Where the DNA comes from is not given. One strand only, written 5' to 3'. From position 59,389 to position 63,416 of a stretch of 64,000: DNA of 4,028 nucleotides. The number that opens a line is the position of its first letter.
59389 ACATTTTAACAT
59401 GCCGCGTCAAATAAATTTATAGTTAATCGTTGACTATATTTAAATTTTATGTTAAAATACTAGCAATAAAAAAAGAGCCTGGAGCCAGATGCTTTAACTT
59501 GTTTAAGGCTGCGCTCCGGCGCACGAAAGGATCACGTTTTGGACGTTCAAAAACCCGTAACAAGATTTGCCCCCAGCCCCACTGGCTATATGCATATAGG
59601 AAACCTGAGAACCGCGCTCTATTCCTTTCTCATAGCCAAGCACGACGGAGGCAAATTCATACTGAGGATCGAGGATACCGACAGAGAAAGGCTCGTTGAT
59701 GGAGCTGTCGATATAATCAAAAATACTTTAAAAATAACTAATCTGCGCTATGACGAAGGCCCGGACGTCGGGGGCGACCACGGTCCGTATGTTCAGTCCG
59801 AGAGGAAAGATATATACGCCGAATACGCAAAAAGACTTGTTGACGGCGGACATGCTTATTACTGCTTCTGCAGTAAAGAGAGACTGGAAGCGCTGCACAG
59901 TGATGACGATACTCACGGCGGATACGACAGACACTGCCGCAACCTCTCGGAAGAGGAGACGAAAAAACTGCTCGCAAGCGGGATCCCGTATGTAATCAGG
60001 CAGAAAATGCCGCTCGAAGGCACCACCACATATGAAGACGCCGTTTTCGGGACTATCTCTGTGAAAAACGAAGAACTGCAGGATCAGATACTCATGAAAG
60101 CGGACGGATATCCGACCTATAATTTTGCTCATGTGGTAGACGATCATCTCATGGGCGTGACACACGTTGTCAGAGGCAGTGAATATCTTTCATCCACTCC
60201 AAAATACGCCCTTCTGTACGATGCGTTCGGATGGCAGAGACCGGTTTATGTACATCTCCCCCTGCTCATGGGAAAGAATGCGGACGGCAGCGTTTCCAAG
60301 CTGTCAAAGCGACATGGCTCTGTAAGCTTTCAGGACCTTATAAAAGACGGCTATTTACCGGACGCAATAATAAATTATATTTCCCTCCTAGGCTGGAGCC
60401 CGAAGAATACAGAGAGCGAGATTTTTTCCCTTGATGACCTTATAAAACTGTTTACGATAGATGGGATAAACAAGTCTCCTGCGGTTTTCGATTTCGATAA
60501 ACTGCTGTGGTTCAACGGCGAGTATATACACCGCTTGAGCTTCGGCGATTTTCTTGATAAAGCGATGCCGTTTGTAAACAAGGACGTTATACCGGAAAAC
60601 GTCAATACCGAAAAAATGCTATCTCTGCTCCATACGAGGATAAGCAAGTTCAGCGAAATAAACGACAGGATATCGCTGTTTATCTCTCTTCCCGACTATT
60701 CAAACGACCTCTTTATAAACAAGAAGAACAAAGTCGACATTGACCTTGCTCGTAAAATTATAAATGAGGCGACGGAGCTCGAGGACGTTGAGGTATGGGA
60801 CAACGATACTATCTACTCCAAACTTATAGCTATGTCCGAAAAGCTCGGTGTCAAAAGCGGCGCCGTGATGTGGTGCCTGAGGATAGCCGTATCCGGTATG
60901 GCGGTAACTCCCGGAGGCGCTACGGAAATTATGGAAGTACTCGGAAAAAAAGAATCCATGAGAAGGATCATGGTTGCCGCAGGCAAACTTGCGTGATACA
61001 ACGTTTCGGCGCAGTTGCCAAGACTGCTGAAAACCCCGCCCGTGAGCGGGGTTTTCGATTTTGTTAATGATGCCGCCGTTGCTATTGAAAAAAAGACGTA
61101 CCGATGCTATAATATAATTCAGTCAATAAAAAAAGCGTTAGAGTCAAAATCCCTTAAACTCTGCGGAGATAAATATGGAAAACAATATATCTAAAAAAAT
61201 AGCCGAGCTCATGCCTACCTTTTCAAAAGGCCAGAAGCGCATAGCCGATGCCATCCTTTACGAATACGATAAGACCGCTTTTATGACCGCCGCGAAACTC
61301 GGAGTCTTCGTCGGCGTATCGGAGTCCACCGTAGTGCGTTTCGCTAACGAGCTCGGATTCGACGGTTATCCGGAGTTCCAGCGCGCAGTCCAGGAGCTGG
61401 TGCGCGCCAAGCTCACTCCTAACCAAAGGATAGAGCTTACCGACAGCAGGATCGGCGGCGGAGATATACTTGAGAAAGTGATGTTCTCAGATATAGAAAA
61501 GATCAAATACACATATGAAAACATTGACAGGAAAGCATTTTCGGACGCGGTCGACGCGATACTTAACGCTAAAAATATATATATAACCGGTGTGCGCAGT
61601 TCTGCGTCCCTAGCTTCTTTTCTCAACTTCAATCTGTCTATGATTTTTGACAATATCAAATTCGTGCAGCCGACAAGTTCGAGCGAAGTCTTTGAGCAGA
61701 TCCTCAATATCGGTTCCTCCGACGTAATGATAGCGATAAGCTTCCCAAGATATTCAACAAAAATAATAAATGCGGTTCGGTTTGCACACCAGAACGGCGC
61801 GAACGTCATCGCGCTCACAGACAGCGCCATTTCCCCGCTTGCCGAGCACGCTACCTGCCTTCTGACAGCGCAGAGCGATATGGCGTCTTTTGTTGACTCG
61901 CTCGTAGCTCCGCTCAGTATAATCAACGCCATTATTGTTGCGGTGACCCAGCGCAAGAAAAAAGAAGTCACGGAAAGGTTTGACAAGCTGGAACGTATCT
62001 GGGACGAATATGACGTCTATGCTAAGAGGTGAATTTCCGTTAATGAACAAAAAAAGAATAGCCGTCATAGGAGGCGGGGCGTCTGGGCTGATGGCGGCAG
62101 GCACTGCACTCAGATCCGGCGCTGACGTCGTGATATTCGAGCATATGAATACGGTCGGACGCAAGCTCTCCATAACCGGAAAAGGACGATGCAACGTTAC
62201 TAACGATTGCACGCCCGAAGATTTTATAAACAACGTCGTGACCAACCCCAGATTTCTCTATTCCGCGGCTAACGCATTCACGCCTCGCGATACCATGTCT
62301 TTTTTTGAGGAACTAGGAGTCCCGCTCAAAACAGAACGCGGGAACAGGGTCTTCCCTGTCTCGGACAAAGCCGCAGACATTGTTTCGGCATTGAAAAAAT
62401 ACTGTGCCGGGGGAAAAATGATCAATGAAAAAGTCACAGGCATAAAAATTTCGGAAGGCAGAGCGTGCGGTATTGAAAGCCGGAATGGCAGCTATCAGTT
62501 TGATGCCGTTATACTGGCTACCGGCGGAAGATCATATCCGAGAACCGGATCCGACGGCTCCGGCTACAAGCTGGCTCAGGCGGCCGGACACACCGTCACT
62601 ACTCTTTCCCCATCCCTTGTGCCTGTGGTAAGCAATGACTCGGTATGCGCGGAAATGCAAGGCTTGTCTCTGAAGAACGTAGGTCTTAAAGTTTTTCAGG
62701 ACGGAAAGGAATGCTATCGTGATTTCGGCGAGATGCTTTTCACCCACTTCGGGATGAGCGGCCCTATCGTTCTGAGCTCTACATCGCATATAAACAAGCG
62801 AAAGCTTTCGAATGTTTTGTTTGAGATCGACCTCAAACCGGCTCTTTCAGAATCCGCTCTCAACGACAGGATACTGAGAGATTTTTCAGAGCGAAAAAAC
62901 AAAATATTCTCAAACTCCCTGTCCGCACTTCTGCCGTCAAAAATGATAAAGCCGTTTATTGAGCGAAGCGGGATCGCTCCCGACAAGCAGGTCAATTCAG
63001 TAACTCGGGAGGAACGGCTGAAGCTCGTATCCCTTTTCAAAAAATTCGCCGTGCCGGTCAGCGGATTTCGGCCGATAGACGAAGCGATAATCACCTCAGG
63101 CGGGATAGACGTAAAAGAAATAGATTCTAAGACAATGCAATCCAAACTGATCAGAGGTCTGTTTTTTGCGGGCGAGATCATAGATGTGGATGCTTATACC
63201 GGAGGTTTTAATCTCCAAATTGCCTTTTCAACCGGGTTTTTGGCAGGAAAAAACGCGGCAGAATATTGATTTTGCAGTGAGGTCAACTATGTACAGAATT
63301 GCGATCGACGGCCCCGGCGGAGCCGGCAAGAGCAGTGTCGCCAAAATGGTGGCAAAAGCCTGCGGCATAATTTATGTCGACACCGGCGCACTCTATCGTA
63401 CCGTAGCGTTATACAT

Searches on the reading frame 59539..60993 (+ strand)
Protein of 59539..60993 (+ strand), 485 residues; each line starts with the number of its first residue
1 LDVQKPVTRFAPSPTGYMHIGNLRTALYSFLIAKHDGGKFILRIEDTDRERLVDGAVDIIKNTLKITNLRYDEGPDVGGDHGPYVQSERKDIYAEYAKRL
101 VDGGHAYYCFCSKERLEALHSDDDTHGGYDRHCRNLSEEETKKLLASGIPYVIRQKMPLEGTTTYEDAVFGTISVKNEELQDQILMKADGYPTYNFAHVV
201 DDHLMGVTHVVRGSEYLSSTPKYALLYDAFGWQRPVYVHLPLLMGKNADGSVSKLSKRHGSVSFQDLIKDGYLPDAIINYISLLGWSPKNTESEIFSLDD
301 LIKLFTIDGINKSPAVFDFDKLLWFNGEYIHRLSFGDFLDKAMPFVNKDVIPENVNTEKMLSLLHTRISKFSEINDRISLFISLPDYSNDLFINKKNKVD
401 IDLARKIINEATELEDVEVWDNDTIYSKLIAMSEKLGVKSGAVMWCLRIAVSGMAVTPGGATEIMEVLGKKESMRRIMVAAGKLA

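Call 73: search_protein_families(library=ncbifam, proteins=[window:59539-60993:+], max_evalue=0.00001)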
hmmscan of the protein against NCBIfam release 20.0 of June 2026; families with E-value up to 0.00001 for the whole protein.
window:59539-60993:+ (485 aa): 10 families
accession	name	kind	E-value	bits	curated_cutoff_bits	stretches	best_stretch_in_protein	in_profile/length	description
TIGR00464.1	gltX_bact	equivalog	9.8e-148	492.9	289.95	1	7-478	3-464/470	glutamate--tRNA ligase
TIGR03838.1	queuosine_YadB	equivalog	5.8e-65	219.4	276.7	1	7-288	2-259/272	tRNA glutamyl-Q(34) synthetase GluQRS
NF004314.0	PRK05710.1-3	equivalog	3.1e-61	207.4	256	1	4-290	5-264/297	tRNA glutamyl-Q(34) synthetase GluQRS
NF004315.1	PRK05710.1-4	equivalog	2.2e-60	204.4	250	1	8-280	1-273/274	tRNA glutamyl-Q(34) synthetase GluQRS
NF004312.0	PRK05710.1-1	equivalog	2.7e-45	155.1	453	1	4-260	12-242/306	tRNA glutamyl-Q(34) synthetase GluQRS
NF004313.0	PRK05710.1-2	equivalog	6e-45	153.7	380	1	7-264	6-251/299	tRNA glutamyl-Q(34) synthetase GluQRS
NF003169.0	PRK04156.1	equivalog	1.9e-42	145.7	516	1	6-258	102-347/567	glutamate--tRNA ligase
TIGR00463.1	gltX_arch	equivalog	8.1e-37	126.9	401.75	1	4-240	92-319/560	glutamate--tRNA ligase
NF011291.0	PRK14703.1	equivalog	2.8e-17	62.3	681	1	5-228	31-250/769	glutamine--tRNA ligase/YqeY domain fusion protein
TIGR00440.1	glnS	equivalog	1.3e-15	57.3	425.8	1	8-231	3-222/524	glutamine--tRNA ligase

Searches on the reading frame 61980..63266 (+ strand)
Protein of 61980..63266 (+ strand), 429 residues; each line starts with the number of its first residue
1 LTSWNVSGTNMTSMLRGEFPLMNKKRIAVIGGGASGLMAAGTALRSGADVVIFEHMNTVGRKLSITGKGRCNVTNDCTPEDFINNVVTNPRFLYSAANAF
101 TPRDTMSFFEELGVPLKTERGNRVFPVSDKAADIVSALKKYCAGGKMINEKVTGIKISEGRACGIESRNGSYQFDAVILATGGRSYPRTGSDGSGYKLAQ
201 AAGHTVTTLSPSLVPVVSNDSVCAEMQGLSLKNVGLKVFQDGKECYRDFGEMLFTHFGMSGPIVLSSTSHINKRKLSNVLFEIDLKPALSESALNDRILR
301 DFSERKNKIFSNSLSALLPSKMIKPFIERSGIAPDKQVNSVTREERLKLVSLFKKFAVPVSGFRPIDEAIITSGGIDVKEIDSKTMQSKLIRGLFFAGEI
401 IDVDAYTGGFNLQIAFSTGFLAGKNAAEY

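Call 73: search_protein_families(library=ncbifam, proteins=[window:61980-63266:+], max_evalue=0.00001)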
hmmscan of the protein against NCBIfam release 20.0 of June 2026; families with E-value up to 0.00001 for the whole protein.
window:61980-63266:+ (429 aa): 6 families
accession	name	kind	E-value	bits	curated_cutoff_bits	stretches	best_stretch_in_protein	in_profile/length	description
TIGR00275.1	TIGR00275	subfamily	1.8e-133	445.3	183.8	1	27-424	1-401/401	aminoacetone oxidase family FAD-binding enzyme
TIGR03862.1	flavo_PP4765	subfamily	1.6e-43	149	242.65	1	47-429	1-374/376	TIGR03862 family flavoprotein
NF005560.0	PRK07233.1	equivalog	1.8e-08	33.6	252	1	26-60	2-36/435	hypothetical protein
NF006130.0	PRK08274.1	equivalog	3.8e-08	32.6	369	0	372-428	399-460/467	FAD-dependent tricarballylate dehydrogenase TcuA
TIGR03997.1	mycofact_OYE_2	equivalog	5.6e-07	28.3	793.15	1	23-67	378-422/645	mycofactocin system FadH/OYE family oxidoreductase 2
NF045599.1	bili_reduct_long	exception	4.6e-06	25.1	750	0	22-66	379-423/641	bilirubin reductase, long form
